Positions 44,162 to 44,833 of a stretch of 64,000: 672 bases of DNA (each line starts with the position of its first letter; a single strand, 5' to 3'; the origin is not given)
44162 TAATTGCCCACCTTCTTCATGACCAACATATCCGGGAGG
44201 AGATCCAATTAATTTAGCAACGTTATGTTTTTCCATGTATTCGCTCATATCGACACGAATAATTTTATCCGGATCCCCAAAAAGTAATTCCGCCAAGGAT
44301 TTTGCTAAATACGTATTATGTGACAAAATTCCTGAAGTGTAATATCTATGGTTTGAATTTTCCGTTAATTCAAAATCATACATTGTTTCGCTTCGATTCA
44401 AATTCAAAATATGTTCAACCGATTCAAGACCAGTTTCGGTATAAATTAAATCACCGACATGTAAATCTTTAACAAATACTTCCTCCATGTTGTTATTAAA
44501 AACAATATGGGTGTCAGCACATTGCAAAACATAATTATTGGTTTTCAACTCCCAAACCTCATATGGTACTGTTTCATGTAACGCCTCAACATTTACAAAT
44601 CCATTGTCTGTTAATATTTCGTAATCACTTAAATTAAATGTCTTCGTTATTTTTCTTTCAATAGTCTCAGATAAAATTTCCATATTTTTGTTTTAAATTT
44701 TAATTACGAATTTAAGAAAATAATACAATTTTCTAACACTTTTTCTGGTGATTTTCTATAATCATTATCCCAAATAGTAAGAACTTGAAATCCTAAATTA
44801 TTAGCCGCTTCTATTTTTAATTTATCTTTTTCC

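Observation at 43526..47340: Fractured ClpC-like ATPase gene: atypically split mini-intein with a free-standing DUF559 endonuclease gene between the halves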

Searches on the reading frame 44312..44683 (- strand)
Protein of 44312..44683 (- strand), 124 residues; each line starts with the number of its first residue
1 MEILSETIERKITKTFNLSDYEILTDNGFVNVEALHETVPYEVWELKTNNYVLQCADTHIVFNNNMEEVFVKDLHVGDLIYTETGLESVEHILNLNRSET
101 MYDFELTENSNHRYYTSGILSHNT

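Call 13: find_homologous_proteins(query=window:44312-44683:-, max_evalue=0.01)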
Query seq(124 aa) (124 aa): 5 proteins with E <= 0.01 among 10 candidates.
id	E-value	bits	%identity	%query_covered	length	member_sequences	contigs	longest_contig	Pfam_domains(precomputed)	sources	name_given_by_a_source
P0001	5.0e-35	138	57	90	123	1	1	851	-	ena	-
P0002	5.9e-32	128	61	83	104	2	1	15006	-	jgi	jgi:hypothetical protein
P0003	2.1e-28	117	50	97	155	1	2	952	-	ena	-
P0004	2.8e-28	116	50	94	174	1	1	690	-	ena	-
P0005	4.4e-24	103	47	94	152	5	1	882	-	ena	-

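Call 15: find_encoding_contigs(protein=P0002, flank=10000, max_places=4)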
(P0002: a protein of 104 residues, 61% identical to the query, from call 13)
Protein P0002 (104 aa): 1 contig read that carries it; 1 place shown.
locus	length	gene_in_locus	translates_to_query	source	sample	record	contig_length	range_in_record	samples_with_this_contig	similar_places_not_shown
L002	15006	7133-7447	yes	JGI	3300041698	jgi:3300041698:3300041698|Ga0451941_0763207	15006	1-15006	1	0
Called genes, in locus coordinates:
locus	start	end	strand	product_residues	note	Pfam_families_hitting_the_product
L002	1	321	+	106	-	?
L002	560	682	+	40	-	-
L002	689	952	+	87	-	-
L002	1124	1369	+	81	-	-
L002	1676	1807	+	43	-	-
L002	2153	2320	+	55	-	-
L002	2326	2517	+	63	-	-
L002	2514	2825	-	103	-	-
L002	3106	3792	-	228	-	-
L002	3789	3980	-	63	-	-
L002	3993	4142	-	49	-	-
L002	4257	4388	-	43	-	-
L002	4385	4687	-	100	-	-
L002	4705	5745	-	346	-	PF01547:SBP_bac_1, PF13531:SBP_bac_11 (weak), PF13416:SBP_bac_8, PF13343:SBP_bac_6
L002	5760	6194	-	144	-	PF09424:YqeY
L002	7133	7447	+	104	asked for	-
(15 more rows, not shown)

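Call 41: search_protein_representatives(alignment_id=A2)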
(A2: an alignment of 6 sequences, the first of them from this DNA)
Query: 6 sequences, 124 profile positions. Proteins with E-value up to 0.001 (for the whole library): 1846; up to 1e-10: 862; up to 1e-30: 296. The best 150 are listed.
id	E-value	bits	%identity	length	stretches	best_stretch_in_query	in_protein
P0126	1.2e-57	209.5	-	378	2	10-124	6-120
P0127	4.1e-54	198.1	-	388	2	12-124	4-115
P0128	5.5e-54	197.7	-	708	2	1-124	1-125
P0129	1.3e-51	190.0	-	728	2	4-124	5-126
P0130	8.6e-50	184.1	-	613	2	8-124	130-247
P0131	1.0e-48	180.7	-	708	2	2-124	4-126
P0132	1.8e-48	179.8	-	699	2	3-124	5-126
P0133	1.0e-47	177.4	-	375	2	3-124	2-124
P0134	1.5e-47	176.8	-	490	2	8-124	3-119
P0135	5.8e-47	175.0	-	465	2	9-124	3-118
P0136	8.6e-47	174.4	-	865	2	5-124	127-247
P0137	1.1e-46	174.1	-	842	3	3-124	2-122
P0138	1.3e-46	173.8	-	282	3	4-124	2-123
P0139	3.5e-46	172.5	-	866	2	7-124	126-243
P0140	3.9e-46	172.3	-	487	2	8-124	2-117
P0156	9.1e-44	164.7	-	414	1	3-124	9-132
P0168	2.3e-42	160.2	-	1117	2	13-124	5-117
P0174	4.3e-42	159.2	-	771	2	3-124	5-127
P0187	5.1e-41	155.8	-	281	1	10-124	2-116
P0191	7.9e-41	155.2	-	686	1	1-124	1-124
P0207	9.5e-40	151.7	-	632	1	8-124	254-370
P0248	1.3e-37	144.8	-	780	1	6-124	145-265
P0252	2.2e-37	144.0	-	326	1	10-124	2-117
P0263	4.3e-37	143.1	-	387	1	9-124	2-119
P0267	6.5e-37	142.5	-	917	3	7-124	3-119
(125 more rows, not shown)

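Call 86: search_protein_families(library=pfam, proteins=[P0168, P0207, P0156, P0191, P0174, P0263, P0252, P0267, P0248, P0187], max_evalue=0.0001)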
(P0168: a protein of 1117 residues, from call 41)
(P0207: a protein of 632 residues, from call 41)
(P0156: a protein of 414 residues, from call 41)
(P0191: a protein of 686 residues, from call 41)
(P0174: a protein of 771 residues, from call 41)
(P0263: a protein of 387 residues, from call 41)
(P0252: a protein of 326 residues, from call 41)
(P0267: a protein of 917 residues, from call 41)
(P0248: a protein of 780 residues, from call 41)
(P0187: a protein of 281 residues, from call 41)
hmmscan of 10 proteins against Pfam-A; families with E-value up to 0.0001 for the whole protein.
P0168 (1117 aa): 4 families
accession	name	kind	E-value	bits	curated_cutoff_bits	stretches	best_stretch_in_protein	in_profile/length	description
PF14890.11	Intein_splicing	-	5.4e-16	59.2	35.8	1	407-763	2-143/155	Intein splicing domain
PF14528.11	LAGLIDADG_3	-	2.6e-14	53.7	22.5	1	624-703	5-81/82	LAGLIDADG-like domain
PF17289.8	Terminase_6C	-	1.7e-13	51.2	22.6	1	885-1028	3-137/155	Terminase RNaseH-like domain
PF03237.21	Terminase_6N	-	6.7e-06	26.3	22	0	118-214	12-107/215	Terminase large subunit, T4likevirus-type, N-terminal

P0207 (632 aa): 1 family
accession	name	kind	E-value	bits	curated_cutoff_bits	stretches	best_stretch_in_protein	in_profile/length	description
PF03796.21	DnaB_C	-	1.9e-12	47.6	27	1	370-521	33-181/255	DnaB-like helicase C terminal domain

P0156 (414 aa): 3 families
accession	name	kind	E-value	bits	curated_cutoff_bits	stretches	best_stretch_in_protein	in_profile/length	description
PF07724.20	AAA_2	-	1.8e-28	100.1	27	1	131-315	16-166/166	AAA domain (Cdc48 subfamily)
PF10431.15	ClpB_D2-small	-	9e-13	48.5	21.9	1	321-396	1-72/81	C-terminal, D2-small domain, of ClpB protein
PF00004.35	AAA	-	1.5e-10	42.1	21.2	1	132-226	12-97/131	ATPase family associated with various cellular activities (AAA)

P0191 (686 aa): 1 family
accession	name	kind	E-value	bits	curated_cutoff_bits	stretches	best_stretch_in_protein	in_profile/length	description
PF13476.12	AAA_23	-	1.6e-05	26.1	27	1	124-325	33-198/201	AAA domain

P0174 (771 aa): 7 families
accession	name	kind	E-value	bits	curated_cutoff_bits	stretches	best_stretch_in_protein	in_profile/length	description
PF07724.20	AAA_2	-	5.7e-46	157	27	2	558-674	54-166/166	AAA domain (Cdc48 subfamily)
PF14890.11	Intein_splicing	-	7e-16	58.8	35.8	1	190-557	37-155/155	Intein splicing domain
PF10431.15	ClpB_D2-small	-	1.2e-14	54.6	21.9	1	680-755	1-75/81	C-terminal, D2-small domain, of ClpB protein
PF01079.26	Hint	-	8.6e-10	39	29.7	1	153-214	2-63/213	Hint module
PF14528.11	LAGLIDADG_3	-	1e-07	32.5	22.5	0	321-381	3-62/82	LAGLIDADG-like domain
PF05203.21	Hom_end_hint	-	9.5e-07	29.5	32.1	1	164-202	1-39/228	Hom_end-associated Hint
PF07728.20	AAA_5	-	1.9e-05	25.2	22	1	570-637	59-131/139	AAA domain (dynein-related subfamily)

P0263 (387 aa): 2 families
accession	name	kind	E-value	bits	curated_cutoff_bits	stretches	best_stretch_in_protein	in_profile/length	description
PF21328.3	Gp44_lid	-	2.4e-05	24.8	27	1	229-280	3-55/63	Sliding-clamp-loader large subunit, AAA+ ATPase lid domain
PF00004.35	AAA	-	4.3e-05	24.4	21.2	1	165-216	58-124/131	ATPase family associated with various cellular activities (AAA)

P0252 (326 aa): 1 family
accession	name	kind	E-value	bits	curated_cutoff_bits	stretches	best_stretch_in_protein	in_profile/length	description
PF00005.33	ABC_tran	-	1.9e-19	71.1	25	1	117-233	25-136/137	ABC transporter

P0267 (917 aa): 5 families
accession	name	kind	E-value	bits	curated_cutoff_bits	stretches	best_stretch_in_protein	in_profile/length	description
PF05970.20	PIF1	-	4.3e-22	79.2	25.9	1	127-283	47-212/223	PIF1-like helicase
PF14528.11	LAGLIDADG_3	-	2.3e-19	69.9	22.5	1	651-728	2-82/82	LAGLIDADG-like domain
PF14890.11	Intein_splicing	-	2.4e-18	66.8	35.8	1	482-858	35-155/155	Intein splicing domain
PF13245.12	AAA_19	-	7.4e-07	29.9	25.1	1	128-232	39-132/134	AAA domain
PF13604.12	AAA_30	-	1.4e-06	28.6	27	1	124-289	40-174/191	AAA domain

P0248 (780 aa): 1 family
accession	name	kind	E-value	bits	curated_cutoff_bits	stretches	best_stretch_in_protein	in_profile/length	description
PF14890.11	Intein_splicing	-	3.7e-05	24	35.8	0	164-223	37-94/155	Intein splicing domain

P0187 (281 aa): 1 family
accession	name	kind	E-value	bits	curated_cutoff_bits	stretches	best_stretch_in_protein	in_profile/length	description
PF00004.35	AAA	-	5.6e-05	24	21.2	0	153-222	55-124/131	ATPase family associated with various cellular activities (AAA)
